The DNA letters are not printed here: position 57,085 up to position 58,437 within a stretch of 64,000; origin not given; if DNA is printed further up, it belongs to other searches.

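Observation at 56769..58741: Shedu-like DUF4263 nuclease plus Zn-ribbon partner, inserted as a small island between rpmE and the rpsB-tsf-pyrH operon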

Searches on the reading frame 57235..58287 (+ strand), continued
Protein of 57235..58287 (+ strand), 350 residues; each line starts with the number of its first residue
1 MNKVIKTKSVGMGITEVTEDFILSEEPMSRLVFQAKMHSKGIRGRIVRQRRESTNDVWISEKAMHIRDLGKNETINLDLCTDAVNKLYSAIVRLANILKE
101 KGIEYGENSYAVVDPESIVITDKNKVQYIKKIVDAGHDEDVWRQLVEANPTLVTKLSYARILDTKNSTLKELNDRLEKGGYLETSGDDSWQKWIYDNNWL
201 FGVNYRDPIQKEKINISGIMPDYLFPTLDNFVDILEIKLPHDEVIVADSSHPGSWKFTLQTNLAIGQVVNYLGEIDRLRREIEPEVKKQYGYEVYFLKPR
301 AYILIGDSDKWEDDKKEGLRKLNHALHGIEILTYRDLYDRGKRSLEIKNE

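Call 56: search_solved_structures(query=A1, max_evalue=0.01, show_alignments=1)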
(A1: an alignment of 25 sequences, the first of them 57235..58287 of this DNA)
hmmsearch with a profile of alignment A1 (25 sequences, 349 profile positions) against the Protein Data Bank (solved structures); distinct sequences matched with E-value up to 0.01: 3.
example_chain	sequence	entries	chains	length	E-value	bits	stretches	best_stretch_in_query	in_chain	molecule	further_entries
8ti8_A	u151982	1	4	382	3.8e-15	59.6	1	17-346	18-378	Shedu protein SduA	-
8ti9_E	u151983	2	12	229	3.3e-06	30.2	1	182-346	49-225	Shedu protein SduA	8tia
8ps4_A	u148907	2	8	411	0.00032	23.7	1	188-346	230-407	Shedu effector protein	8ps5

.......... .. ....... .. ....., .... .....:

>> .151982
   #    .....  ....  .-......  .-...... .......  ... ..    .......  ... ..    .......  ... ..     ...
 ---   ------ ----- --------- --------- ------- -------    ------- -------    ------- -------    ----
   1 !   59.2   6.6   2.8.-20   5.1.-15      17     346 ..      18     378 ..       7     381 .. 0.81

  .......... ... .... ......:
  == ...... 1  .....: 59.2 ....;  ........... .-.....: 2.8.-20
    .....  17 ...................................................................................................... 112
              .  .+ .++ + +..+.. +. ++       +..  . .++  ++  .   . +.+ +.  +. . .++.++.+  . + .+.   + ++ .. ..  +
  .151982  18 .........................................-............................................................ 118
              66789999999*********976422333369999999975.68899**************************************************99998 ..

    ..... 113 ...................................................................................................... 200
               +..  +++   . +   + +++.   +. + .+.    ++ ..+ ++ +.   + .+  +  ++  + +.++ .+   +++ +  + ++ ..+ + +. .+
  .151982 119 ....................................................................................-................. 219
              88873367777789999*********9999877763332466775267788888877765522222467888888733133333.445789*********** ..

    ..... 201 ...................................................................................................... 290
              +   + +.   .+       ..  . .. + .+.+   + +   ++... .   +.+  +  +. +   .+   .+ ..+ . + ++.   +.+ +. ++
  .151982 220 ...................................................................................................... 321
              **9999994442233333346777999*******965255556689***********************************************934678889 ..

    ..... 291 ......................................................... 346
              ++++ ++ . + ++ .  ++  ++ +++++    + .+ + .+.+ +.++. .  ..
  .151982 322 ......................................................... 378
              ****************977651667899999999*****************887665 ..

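Call 73: predict_structure(alignment_id=A1)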
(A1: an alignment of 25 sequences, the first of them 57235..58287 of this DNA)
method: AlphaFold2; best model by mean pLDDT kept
length: 350 residues; sequences in the alignment: 25
mean_pLDDT: 57.8   pTM: 0.33
mean pLDDT of the five models: 57.8, 55.2, 52.2, 51.5, 48.1
residues with pLDDT >= 90: 0; 70-90: 122; 50-70: 101; < 50: 127
segments of 3 or more residues with pLDDT < 50: 1-19, 37-42, 70-84, 101-137, 202-240
pLDDT, mean of each block of 10 residues (from residue 1): 25 39 69 56 64 70 56 37 51 52 32 33 41 45 53 54 72 78 71 64 41 26 29 45 77 82 74 72 78 68 71 85 78 75 61
secondary structure, 60 per line:
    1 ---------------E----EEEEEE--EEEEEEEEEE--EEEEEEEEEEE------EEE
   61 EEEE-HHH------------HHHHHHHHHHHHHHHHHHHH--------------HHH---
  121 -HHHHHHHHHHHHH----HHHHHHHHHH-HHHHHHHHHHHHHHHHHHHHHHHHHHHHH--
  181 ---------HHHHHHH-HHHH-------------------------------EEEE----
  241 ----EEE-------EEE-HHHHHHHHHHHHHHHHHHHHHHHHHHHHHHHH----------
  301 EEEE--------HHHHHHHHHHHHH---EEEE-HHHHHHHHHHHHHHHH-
elements in order: E21-26 E29-38 E41-51 E58-64 H81-100 H122-134 H139-148 H150-178 H190-196 H198-201 E233-236 E245-247 E255-257 H259-290 E301-304 H313-325 E329-332 H334-349

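Call 76: fold_search(model_id=the predicted structure, library=pdb)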
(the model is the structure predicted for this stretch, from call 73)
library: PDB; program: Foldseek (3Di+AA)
matches with E <= 10: 576; with E <= 0.001: 7
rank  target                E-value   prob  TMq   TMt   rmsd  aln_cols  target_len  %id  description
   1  8ti8_C                3.5e-05  1.00  0.34  0.42  15.4       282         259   16  CryoEM structure of Shedu from Bacillus cereus (released 2024-07-31)
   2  8ti8_A                4.8e-05  1.00  0.34  0.46   9.5       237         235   16  CryoEM structure of Shedu from Bacillus cereus (released 2024-07-31)
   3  8ti9_A                1.2e-04  1.00  0.31  0.48   8.3       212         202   18  CryoEM structure of octamer assembly of Shedu nuclease domain from Bacillus cereus (released 2024-07-31)
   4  8ti9_B                1.7e-04  1.00  0.30  0.50   9.2       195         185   16  CryoEM structure of octamer assembly of Shedu nuclease domain from Bacillus cereus (released 2024-07-31)
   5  8ti9_C                2.6e-04  1.00  0.29  0.49  10.0       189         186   14  CryoEM structure of octamer assembly of Shedu nuclease domain from Bacillus cereus (released 2024-07-31)
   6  8ti8_B                8.6e-04  1.00  0.31  0.43  11.0       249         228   18  CryoEM structure of Shedu from Bacillus cereus (released 2024-07-31)
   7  8ti8_D                8.6e-04  1.00  0.33  0.42  17.8       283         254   16  CryoEM structure of Shedu from Bacillus cereus (released 2024-07-31)
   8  4bg7_B                9.0e-02  0.82  0.11  0.35  11.4        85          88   14  Bacteriophage T5 Homolog of the Eukaryotic Transcription Coactivator PC4 Implicated in Recombination-Dependent DNA Rep (released 2013-09-11)
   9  4bg7_A                1.6e-01  0.60  0.13  0.33  11.6       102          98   12  Bacteriophage T5 Homolog of the Eukaryotic Transcription Coactivator PC4 Implicated in Recombination-Dependent DNA Rep (released 2013-09-11)
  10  8ova_BU               3.1e-01  0.18  0.08  0.16  17.9       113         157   11  CRYO-EM STRUCTURE OF TRYPANOSOMA BRUCEI PROCYCLIC FORM 80S RIBOSOME : PARENTAL STRAIN (released 2023-11-29)
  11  7qca_LT0              4.9e-01  0.13  0.09  0.18  16.3       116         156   14  Spraguea lophii ribosome (released 2022-11-30)
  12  4gyu                  5.2e-01  0.38  0.09  0.13  11.4        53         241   13  Crystal Structure of New Delhi Metallo-beta-Lactamase-1 A121F mutant from Klebsiella pneumoniae (released 2012-09-26)
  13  8dr4_C                5.9e-01  0.20  0.10  0.11  13.1       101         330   13  Open state of RFC:PCNA bound to a 3' ss/dsDNA junction (DNA2) without NTD (released 2022-08-17)
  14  5fgp_A                5.9e-01  0.18  0.10  0.20   9.7        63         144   10  Crystal structure of D. melanogaster Pur-alpha repeat I-II in complex with DNA. (released 2016-01-20)
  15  6rd4_7                5.9e-01  0.05  0.11  0.16  20.0       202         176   13  CryoEM structure of Polytomella F-ATP synthase, Full dimer, composite map (released 2019-07-03)
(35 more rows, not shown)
